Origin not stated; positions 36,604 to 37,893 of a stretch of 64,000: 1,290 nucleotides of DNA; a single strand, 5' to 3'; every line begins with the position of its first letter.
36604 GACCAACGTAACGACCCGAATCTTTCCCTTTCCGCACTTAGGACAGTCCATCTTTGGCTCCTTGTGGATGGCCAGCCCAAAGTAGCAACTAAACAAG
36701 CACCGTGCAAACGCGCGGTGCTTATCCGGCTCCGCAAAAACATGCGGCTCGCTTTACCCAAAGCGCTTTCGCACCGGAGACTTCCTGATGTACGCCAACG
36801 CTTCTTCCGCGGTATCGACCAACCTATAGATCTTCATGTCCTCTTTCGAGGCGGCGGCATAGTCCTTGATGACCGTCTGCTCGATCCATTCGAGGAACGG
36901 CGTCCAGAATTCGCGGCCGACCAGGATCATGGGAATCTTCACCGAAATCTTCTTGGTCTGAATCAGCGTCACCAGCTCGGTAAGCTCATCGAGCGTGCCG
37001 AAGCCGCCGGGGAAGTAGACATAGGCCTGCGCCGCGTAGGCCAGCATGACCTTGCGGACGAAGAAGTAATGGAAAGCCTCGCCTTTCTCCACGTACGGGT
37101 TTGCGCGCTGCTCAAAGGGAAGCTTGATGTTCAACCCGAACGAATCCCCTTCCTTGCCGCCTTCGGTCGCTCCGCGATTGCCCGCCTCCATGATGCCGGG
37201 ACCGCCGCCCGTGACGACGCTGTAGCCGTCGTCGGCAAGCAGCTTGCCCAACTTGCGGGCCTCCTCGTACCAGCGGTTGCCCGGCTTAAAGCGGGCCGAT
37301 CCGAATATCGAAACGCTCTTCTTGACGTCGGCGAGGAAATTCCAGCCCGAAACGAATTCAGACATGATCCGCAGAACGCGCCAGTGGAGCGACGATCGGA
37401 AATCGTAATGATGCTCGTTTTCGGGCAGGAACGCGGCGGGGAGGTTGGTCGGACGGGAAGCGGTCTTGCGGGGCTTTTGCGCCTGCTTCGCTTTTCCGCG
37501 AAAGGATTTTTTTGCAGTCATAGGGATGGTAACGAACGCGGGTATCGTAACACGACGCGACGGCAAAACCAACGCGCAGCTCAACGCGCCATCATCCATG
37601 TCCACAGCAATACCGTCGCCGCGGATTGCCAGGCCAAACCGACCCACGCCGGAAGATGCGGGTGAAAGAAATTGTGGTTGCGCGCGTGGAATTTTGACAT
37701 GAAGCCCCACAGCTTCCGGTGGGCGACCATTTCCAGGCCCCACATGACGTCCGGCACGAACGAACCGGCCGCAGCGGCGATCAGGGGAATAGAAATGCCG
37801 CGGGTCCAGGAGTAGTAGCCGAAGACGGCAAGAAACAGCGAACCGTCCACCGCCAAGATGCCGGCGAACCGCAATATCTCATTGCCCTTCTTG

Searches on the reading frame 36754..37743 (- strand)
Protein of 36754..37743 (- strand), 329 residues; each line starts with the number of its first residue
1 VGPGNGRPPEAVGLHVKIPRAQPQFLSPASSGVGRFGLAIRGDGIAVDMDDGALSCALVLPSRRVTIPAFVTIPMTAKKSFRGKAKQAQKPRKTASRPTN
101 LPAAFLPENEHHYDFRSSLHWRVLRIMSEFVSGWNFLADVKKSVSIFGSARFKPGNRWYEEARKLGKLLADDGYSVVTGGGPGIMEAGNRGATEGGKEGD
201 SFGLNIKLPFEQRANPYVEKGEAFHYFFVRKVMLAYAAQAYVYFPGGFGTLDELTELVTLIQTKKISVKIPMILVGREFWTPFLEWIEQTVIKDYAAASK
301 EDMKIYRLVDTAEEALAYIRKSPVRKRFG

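Call 52: search_protein_families(library=pfam, proteins=[window:36754-37743:-], max_evalue=0.001)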
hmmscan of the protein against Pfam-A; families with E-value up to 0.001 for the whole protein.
window:36754-37743:- (329 aa): 2 families
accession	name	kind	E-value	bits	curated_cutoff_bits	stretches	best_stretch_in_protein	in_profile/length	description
PF03641.19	Lysine_decarbox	-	2e-27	96.4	27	1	185-318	1-130/131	Possible lysine decarboxylase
PF18306.6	LDcluster4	-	5.4e-11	42.8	26.3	1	142-255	2-111/151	SLOG cluster4 family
